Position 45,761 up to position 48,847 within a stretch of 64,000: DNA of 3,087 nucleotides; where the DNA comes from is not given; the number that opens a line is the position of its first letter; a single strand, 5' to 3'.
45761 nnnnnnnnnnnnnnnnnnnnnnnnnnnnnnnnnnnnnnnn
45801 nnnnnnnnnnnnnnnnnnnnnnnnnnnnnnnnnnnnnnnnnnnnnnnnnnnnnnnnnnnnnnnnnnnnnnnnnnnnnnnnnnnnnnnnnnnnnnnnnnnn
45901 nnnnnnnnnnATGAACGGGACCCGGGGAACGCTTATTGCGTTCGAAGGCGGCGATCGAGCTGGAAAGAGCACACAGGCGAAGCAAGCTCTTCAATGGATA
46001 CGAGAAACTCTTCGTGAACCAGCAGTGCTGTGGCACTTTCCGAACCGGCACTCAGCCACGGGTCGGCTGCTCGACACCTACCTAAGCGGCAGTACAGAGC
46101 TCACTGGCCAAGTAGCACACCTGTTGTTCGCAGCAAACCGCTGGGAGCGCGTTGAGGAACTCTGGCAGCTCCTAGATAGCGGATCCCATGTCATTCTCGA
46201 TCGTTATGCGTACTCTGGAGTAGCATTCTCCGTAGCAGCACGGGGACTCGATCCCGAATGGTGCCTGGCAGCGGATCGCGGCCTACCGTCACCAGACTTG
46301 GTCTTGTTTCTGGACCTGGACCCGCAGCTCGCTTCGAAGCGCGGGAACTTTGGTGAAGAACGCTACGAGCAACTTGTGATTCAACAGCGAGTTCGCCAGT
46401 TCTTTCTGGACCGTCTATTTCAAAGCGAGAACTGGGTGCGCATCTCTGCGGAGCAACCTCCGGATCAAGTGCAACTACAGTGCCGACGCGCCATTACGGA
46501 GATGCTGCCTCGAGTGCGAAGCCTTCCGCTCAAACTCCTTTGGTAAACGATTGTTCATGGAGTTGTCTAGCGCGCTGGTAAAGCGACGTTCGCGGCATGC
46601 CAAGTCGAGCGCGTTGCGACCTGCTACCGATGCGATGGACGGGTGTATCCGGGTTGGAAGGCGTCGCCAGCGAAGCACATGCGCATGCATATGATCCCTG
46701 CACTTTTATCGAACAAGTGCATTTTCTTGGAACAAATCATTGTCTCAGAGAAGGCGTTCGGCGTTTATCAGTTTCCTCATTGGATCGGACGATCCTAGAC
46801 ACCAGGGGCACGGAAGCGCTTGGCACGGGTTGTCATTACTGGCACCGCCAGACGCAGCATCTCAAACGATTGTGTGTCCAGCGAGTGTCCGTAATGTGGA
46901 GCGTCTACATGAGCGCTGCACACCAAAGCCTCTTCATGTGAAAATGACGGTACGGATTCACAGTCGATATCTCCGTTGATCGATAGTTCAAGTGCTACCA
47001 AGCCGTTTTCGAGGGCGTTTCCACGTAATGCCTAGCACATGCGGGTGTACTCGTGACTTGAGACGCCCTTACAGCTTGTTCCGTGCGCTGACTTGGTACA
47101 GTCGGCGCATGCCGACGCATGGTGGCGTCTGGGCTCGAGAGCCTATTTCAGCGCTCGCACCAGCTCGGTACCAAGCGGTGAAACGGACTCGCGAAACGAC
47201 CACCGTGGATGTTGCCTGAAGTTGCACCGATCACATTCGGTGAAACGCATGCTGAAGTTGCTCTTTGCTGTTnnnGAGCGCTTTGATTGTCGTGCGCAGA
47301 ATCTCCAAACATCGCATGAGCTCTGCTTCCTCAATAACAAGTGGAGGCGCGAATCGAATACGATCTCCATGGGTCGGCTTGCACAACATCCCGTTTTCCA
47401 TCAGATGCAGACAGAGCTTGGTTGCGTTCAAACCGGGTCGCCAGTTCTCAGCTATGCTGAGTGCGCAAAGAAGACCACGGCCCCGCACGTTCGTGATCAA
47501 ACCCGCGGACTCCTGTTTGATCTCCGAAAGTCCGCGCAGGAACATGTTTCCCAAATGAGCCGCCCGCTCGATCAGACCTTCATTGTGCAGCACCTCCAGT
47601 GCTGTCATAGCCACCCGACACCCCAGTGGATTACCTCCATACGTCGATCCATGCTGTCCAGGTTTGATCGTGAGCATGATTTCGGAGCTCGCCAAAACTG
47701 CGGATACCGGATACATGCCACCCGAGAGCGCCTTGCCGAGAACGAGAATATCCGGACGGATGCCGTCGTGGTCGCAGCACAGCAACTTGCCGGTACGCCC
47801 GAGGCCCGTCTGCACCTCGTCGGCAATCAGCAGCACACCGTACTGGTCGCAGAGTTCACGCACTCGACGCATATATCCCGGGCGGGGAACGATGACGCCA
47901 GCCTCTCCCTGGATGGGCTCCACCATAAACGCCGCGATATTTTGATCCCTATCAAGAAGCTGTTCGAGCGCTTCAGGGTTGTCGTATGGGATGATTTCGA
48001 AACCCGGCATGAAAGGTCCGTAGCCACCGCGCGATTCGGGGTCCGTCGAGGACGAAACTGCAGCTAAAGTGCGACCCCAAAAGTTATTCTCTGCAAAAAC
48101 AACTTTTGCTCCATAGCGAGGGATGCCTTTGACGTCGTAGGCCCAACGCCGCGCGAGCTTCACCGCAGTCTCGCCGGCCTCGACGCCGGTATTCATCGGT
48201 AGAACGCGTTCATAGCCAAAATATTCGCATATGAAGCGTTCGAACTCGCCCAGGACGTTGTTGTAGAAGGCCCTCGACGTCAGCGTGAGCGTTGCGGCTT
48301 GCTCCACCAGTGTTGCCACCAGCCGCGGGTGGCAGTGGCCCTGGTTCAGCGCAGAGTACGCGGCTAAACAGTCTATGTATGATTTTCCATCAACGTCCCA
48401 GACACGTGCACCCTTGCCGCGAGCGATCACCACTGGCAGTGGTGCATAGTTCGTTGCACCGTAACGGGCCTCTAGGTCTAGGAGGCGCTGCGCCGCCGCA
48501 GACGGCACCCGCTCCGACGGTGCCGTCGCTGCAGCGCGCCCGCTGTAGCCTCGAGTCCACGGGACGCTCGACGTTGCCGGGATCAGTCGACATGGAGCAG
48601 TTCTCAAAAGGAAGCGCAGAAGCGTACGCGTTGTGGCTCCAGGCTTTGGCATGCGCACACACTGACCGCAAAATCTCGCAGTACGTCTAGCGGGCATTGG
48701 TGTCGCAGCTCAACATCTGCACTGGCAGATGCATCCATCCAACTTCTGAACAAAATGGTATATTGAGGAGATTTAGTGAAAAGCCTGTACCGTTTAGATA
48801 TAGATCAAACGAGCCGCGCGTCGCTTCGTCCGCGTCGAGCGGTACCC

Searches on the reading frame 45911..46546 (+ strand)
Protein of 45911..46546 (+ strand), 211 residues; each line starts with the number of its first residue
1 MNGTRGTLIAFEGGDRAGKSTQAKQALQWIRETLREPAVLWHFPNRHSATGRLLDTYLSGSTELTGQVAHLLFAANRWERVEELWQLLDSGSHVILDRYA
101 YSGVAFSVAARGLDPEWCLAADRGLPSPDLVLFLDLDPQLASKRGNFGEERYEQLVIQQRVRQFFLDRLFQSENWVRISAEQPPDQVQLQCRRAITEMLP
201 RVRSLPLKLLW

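Call 23: find_encoding_contigs(protein=window:45911-46546:+, flank=10000, max_places=10)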
Protein window:45911-46546:+ (211 aa): 24 contigs read that carry it; 10 places shown.
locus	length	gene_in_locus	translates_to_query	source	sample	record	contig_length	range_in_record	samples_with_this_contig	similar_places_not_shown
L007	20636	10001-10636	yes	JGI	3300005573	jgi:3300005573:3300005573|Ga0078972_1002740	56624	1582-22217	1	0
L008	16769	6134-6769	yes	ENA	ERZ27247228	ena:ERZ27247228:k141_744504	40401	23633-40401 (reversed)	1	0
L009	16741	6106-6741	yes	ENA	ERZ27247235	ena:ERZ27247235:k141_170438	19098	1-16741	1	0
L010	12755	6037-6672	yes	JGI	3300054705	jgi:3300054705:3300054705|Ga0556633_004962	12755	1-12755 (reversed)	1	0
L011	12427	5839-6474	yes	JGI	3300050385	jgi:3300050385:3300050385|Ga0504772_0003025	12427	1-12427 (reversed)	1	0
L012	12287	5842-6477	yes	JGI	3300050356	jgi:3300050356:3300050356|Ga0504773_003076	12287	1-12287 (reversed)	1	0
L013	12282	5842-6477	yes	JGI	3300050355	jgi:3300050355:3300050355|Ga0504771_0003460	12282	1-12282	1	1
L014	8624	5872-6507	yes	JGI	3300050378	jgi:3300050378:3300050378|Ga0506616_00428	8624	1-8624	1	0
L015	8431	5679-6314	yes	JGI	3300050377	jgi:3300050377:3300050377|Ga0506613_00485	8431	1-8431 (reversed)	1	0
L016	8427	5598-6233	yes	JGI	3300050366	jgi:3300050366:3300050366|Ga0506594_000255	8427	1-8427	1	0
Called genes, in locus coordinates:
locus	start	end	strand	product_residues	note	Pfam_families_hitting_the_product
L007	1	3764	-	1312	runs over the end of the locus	-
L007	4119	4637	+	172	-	-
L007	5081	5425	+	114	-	-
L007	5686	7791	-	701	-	-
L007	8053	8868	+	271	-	PF02815:MIR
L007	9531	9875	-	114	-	-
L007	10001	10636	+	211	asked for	PF02223:Thymidylate_kin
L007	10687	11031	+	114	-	-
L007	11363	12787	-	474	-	PF00202:Aminotran_3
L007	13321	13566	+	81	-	-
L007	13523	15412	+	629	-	PF02902:Peptidase_C48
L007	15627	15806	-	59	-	-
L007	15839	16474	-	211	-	-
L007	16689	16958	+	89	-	-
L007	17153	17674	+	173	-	-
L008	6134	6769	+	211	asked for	PF02223:Thymidylate_kin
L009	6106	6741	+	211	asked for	PF02223:Thymidylate_kin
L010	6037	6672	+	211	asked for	PF02223:Thymidylate_kin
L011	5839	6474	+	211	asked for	PF02223:Thymidylate_kin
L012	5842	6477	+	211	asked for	PF02223:Thymidylate_kin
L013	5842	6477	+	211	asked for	PF02223:Thymidylate_kin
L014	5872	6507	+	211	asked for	PF02223:Thymidylate_kin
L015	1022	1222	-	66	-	-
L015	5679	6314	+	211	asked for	PF02223:Thymidylate_kin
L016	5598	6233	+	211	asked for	PF02223:Thymidylate_kin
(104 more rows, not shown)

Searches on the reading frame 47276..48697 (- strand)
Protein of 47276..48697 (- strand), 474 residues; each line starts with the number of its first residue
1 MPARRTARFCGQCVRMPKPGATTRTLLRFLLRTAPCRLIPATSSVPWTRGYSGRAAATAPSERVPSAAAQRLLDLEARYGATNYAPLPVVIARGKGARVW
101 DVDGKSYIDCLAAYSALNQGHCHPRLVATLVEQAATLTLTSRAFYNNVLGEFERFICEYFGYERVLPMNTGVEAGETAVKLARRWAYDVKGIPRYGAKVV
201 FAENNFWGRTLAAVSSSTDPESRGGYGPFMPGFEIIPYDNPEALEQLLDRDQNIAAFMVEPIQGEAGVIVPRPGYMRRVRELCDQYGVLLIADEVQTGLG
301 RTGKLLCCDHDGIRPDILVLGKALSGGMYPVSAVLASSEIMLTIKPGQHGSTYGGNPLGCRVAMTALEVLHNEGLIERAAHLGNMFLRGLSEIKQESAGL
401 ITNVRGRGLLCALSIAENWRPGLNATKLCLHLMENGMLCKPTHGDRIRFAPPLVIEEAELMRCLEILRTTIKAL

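Call 7: find_encoding_contigs(protein=window:47276-48697:-, flank=10000, max_places=6)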
Protein window:47276-48697:- (474 aa): 23 contigs read that carry it; 6 places shown.
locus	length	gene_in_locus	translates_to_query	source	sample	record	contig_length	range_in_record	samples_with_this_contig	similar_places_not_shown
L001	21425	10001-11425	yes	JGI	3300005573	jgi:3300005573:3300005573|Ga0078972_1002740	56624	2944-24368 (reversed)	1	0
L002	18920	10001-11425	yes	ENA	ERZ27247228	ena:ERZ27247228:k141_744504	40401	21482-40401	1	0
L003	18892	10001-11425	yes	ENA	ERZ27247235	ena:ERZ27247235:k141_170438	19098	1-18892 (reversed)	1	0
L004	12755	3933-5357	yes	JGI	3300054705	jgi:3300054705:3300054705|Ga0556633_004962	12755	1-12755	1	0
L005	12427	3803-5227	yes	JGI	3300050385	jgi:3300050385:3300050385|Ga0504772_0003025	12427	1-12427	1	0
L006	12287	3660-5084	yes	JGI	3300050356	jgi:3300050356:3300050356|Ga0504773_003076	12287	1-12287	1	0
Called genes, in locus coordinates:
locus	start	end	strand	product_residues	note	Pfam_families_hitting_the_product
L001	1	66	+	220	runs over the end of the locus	-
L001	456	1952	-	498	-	-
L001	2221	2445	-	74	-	-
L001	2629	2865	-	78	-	-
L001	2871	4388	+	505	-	PF14249:Tocopherol_cycl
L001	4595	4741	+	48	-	-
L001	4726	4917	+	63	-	-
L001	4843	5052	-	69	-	-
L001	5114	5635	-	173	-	-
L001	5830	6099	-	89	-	-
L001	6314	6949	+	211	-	-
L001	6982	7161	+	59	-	-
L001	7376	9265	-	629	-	PF02902:Peptidase_C48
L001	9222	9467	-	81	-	-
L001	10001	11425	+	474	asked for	PF00202:Aminotran_3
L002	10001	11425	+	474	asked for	PF00202:Aminotran_3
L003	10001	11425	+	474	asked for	PF00202:Aminotran_3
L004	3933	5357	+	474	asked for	PF00202:Aminotran_3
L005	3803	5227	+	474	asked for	PF00202:Aminotran_3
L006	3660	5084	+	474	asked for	PF00202:Aminotran_3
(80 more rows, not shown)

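Call 9: list_cluster_members(proteins=[window:47276-48697:-, window:43582-44394:+, window:45911-46543:+, window:41233-43398:-])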
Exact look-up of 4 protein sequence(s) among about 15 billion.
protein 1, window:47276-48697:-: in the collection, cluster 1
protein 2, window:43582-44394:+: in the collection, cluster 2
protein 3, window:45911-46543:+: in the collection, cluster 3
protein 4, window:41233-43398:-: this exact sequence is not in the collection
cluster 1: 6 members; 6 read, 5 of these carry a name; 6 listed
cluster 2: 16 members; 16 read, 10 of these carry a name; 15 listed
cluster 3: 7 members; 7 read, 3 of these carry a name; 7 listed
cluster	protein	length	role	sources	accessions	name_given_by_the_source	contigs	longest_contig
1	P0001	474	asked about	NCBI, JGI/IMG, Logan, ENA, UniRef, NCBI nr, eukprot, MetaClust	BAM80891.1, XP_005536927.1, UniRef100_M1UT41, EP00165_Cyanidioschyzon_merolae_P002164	ornithine aminotransferase [Cyanidioschyzon merolae strain 10D] | ornithine--oxo-acid transaminase | Ornithine aminotransferase n=1 Tax=Cyanidioschyzon merolae (strain NIES-3377 / 10D) ...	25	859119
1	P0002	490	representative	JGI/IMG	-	ornithine--oxo-acid transaminase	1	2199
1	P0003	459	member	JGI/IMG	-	ornithine--oxo-acid transaminase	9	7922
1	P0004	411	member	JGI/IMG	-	ornithine--oxo-acid transaminase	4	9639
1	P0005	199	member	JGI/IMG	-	ornithine--oxo-acid transaminase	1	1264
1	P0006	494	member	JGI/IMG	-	-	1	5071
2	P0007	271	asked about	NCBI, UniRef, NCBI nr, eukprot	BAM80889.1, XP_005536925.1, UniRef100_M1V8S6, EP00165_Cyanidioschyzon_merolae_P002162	similar to stromal cell derived factor 2 SDF2 [Cyanidioschyzon merolae strain 10D] | Similar to stromal cell derived factor 2 SDF2 n=1 Tax=Cyanidioschyzon merolae (strain ... | XP_005536925.1 similar to stromal cell derived factor 2 SDF2 [Cyanidioschyzon merolae ...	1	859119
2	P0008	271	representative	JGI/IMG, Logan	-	dolichyl-phosphate-mannose--protein O-mannosyl transferase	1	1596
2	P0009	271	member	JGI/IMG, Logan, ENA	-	dolichyl-phosphate-mannose--protein O-mannosyl transferase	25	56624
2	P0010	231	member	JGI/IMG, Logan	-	dolichyl-phosphate-mannose--protein O-mannosyl transferase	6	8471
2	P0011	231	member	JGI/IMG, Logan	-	dolichyl-phosphate-mannose--protein O-mannosyl transferase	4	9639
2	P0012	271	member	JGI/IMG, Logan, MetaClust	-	\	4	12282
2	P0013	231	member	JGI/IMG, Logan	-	dolichyl-phosphate-mannose--protein O-mannosyl transferase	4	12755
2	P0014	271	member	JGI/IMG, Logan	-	dolichyl-phosphate-mannose--protein O-mannosyl transferase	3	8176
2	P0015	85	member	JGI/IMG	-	hypothetical protein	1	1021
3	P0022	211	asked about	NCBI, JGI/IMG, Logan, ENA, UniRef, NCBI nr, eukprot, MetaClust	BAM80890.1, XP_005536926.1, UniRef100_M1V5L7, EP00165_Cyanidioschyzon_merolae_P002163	dTMP kinase [Cyanidioschyzon merolae strain 10D] | dTMP kinase | Thymidylate kinase n=1 Tax=Cyanidioschyzon merolae (strain NIES-3377 / 10D) TaxID=280699 ...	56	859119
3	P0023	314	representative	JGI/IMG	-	-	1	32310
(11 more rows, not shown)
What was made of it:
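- Organism and locus identified by exact protein matches to C. merolae 10D (call 9).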

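Call 26: find_encoding_contigs(protein=P0023, flank=10000, max_places=4)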
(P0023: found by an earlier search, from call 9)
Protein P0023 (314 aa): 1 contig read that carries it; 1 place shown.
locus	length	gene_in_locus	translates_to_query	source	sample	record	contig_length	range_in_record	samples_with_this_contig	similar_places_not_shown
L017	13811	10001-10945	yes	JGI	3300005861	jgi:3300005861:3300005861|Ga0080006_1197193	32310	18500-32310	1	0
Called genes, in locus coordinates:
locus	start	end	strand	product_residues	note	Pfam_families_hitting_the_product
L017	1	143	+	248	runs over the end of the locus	PF01248:Ribosomal_L7Ae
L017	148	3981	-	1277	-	-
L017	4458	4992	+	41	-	-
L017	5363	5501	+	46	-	-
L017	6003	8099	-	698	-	-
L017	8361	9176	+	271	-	PF02815:MIR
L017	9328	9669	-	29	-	-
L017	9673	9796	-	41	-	-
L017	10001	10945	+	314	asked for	PF02223:Thymidylate_kin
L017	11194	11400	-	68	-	-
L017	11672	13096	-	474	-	PF00202:Aminotran_3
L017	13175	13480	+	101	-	-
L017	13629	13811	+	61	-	?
